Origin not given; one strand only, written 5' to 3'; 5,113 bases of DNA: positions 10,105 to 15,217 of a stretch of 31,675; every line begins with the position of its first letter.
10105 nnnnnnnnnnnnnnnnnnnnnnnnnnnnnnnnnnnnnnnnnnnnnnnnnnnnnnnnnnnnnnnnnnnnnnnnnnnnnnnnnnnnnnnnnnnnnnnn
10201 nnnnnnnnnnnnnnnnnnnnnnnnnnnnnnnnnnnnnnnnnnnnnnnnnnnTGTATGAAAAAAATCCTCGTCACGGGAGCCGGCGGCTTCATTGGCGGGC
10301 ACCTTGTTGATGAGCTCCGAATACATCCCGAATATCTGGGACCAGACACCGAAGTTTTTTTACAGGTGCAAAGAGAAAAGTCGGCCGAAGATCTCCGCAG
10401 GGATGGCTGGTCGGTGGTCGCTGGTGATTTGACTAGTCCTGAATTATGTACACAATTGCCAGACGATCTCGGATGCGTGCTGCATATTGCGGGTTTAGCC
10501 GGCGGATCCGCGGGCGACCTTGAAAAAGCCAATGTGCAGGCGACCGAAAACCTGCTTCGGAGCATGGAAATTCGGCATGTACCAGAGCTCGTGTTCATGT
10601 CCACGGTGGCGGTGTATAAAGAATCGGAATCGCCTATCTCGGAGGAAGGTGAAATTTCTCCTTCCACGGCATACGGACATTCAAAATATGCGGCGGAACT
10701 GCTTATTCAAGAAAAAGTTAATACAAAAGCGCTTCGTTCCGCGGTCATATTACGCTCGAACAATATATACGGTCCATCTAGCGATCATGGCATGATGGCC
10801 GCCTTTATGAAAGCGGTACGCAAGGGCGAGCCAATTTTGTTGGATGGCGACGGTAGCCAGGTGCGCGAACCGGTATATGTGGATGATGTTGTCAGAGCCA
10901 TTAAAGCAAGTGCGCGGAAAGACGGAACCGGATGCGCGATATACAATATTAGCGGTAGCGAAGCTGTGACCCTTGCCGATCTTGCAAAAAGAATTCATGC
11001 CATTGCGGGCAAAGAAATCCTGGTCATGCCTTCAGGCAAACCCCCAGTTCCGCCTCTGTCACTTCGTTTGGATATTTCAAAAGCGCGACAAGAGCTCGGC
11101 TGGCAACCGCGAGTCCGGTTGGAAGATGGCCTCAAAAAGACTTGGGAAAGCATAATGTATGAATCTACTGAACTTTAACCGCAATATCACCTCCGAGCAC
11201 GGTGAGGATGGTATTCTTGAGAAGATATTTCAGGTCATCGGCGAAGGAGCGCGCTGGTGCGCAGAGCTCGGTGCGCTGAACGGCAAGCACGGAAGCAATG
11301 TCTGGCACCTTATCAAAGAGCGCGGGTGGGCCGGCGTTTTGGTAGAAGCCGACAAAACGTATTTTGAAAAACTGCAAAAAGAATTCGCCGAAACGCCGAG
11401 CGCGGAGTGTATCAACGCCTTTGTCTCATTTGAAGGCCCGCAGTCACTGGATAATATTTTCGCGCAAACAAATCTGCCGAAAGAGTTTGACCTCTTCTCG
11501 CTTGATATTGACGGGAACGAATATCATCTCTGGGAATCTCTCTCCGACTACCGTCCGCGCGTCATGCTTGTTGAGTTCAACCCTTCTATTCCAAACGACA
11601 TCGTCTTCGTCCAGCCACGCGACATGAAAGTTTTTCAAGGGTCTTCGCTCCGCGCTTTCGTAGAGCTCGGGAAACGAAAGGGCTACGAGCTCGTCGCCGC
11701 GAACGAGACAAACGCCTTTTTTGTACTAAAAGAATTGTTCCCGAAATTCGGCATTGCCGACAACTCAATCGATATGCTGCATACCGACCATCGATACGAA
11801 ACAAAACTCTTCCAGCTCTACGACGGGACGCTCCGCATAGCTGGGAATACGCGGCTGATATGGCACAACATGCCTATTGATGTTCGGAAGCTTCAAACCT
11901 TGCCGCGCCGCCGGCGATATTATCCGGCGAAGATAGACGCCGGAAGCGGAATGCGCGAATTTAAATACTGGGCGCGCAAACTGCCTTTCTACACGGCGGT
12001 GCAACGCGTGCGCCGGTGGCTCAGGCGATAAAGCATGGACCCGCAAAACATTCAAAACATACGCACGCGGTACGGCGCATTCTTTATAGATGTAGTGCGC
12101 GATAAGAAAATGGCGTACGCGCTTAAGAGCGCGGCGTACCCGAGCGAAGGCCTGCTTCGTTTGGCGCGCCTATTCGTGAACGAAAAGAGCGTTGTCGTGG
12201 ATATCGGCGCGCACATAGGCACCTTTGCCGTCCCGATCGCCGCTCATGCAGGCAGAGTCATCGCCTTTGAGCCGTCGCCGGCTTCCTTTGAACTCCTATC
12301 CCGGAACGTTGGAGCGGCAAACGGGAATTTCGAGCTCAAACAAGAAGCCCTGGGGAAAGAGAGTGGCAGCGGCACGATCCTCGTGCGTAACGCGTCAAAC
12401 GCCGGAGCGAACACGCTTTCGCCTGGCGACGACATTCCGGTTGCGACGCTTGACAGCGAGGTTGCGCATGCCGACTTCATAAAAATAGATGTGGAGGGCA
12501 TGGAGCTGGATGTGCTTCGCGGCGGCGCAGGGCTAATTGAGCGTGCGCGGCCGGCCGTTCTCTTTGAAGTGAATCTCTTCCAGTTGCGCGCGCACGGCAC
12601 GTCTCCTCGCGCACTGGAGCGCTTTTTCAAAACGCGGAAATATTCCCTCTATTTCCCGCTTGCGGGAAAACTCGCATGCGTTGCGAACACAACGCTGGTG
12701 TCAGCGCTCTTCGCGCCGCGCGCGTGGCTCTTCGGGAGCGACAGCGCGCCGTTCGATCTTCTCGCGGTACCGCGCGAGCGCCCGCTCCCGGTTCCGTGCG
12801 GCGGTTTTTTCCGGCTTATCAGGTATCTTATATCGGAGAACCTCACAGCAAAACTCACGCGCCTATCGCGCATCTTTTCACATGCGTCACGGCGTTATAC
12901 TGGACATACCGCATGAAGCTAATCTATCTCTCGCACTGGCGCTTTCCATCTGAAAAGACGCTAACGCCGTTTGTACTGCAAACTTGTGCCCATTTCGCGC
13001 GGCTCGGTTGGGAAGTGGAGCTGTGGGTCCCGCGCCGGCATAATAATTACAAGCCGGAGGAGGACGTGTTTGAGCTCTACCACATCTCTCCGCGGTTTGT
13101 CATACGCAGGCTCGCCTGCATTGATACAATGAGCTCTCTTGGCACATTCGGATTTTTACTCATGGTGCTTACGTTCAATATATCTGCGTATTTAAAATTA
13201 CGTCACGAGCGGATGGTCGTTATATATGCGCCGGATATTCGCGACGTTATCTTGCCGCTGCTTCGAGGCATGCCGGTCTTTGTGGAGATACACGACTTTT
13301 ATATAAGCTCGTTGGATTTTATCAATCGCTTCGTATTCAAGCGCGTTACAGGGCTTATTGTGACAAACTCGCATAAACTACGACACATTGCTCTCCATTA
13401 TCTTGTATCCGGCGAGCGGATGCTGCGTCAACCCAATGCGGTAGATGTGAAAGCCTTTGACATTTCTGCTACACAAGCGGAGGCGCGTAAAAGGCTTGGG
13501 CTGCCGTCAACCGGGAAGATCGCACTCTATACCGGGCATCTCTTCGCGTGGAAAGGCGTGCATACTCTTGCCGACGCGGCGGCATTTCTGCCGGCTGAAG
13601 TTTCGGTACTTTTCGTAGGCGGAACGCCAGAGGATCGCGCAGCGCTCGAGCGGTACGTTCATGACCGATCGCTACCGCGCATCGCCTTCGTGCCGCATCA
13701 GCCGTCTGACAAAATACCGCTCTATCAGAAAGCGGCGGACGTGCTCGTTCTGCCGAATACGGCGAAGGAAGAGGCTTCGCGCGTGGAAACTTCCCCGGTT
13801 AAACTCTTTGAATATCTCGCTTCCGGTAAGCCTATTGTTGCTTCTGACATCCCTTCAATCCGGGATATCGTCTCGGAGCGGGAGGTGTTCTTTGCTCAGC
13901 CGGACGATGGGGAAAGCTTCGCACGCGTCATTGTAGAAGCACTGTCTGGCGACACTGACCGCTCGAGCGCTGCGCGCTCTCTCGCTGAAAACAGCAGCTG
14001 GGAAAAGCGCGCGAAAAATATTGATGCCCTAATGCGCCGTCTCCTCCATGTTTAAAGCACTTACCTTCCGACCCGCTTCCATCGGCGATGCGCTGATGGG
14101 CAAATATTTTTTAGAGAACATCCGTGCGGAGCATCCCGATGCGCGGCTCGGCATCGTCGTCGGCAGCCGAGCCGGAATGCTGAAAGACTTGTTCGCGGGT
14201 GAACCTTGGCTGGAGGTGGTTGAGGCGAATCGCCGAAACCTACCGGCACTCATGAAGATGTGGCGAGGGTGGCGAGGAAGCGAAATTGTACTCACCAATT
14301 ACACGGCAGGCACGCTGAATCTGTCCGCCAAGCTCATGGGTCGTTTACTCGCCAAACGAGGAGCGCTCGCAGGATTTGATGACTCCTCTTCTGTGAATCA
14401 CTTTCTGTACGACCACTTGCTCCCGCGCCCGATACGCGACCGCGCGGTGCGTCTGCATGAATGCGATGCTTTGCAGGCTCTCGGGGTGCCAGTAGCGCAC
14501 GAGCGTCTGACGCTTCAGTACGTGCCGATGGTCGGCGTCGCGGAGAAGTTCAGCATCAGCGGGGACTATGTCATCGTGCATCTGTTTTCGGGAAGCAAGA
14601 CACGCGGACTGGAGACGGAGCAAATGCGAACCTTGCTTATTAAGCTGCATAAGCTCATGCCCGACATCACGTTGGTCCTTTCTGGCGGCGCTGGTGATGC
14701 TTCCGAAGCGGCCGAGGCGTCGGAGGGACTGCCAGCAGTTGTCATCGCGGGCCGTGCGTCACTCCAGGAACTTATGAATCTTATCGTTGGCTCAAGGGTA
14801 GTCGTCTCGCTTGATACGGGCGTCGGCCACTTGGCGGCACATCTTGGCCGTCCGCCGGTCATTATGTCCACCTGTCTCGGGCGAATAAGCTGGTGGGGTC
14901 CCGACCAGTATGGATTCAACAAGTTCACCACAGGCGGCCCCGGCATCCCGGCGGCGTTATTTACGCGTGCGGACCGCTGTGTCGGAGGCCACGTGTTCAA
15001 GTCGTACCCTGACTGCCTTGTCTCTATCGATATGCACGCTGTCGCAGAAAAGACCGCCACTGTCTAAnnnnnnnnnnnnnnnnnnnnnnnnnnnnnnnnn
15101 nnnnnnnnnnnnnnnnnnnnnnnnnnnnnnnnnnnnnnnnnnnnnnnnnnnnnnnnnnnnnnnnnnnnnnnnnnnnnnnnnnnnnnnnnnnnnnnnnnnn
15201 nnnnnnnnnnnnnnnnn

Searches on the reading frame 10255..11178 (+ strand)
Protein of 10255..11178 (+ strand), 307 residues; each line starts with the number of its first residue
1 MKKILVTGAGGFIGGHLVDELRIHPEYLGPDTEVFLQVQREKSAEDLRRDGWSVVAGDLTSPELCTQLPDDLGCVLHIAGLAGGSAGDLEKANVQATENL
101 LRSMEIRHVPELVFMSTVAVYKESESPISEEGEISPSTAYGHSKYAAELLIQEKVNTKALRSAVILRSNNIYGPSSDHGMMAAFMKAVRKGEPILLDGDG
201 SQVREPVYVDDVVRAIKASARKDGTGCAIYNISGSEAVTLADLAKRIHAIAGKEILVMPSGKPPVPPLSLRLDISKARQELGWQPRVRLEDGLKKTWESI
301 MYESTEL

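Call 48: search_protein_families(library=pfam, proteins=[window:10255-11178:+], max_evalue=1)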
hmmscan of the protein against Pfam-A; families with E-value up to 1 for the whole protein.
window:10255-11178:+ (307 aa): 8 families
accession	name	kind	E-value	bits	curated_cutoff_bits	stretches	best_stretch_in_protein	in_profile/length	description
PF01370.27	Epimerase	-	7.2e-38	130.8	20.9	1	4-232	1-239/240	NAD dependent epimerase/dehydratase family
PF16363.11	GDP_Man_Dehyd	-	3.3e-21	76.5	27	1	5-296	1-332/332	GDP-mannose 4,6 dehydratase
PF01073.25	3Beta_HSD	-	9.3e-21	74.5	22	1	5-218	1-227/280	3-beta hydroxysteroid dehydrogenase/isomerase family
PF04321.23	RmlD_sub_bind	-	5.2e-16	59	27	1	3-262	2-245/287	RmlD substrate binding domain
PF07993.18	NAD_binding_4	-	7.4e-11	42.1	20.1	1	6-184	1-219/258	Male sterility protein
PF13460.12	NAD_binding_10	-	5.1e-09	36.7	27.2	1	8-156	1-137/184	NAD(P)H-binding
PF02719.21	Polysacc_synt_2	-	1.3e-07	31.5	20.2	1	4-254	1-250/293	Polysaccharide biosynthesis protein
PF05368.20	NmrA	-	0.017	15.2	27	1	2-66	3-64/298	NmrA-like family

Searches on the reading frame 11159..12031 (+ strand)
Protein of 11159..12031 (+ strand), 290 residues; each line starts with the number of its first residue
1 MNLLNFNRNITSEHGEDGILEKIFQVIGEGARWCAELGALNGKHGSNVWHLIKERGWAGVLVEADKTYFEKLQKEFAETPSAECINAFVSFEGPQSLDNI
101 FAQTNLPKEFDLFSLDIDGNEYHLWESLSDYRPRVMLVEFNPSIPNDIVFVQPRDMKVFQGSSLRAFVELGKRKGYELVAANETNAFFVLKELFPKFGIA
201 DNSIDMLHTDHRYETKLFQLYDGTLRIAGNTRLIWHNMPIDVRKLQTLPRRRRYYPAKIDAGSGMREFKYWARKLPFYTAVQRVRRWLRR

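Call 4: search_protein_families(library=pfam, proteins=[window:11159-12031:+], max_evalue=0.01)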
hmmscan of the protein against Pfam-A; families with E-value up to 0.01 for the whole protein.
window:11159-12031:+ (290 aa): 1 family
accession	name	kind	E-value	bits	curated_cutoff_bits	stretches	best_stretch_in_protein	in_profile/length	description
PF05050.19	Methyltransf_21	-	0.00034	21.2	22.7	0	96-159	101-157/173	Methyltransferase FkbM domain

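Call 48: search_protein_families(library=pfam, proteins=[window:11159-12031:+], max_evalue=1)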
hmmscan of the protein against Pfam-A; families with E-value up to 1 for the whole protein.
window:11159-12031:+ (290 aa): 1 family
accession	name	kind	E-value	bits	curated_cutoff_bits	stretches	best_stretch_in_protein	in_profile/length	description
PF05050.19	Methyltransf_21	-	0.00034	21.2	22.7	1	96-159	101-157/173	Methyltransferase FkbM domain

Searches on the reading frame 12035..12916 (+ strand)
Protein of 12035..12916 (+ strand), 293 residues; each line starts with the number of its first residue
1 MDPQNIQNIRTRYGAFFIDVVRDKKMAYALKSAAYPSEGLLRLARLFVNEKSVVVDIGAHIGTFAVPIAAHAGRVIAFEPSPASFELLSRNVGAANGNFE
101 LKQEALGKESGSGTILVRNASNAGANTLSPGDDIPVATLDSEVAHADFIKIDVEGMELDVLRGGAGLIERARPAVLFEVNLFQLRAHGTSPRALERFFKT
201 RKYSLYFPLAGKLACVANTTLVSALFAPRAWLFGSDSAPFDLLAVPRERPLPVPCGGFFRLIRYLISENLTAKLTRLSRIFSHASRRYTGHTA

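Call 4: search_protein_families(library=pfam, proteins=[window:12035-12916:+], max_evalue=0.01)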
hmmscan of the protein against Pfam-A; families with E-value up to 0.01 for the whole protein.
window:12035-12916:+ (293 aa): 2 families
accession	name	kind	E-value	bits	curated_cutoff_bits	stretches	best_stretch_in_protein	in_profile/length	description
PF05050.19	Methyltransf_21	-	1e-19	71.8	22.7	1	56-204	1-172/173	Methyltransferase FkbM domain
PF02475.24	TRM5-TYW2_MTfase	-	2.8e-07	31.1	28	1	42-92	29-80/164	TRM5/TYW2 methyltransferase domain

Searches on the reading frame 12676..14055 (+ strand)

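Call 4: search_protein_families(library=pfam, proteins=[window:12676-14055:+], max_evalue=0.01)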
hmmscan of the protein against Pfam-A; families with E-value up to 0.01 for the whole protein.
window:12676-14055:+ (459 aa): 4 families
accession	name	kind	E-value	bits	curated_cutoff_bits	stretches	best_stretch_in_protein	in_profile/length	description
PF00534.26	Glycos_transf_1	-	5e-21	75.4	26.4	1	268-430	3-163/172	Glycosyl transferases group 1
PF13692.12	Glyco_trans_1_4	-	4.4e-19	69.6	27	1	281-423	2-140/142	Glycosyl transferases group 1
PF13524.12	Glyco_trans_1_2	-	0.00012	22.5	25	1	335-448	28-141/144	Glycosyl transferase-like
PF13439.12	Glyco_transf_4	-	0.00061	20.3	28.5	1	100-258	8-168/170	Glycosyltransferase Family 4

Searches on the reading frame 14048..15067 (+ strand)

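Call 4: search_protein_families(library=pfam, proteins=[window:14048-15067:+], max_evalue=0.01)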
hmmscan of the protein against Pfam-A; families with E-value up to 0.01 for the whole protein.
window:14048-15067:+ (339 aa): 1 family
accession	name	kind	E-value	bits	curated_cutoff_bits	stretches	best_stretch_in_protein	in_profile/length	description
PF01075.23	Glyco_transf_9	-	4e-11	43.2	22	1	103-271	33-206/247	Glycosyltransferase family 9 (heptosyltransferase)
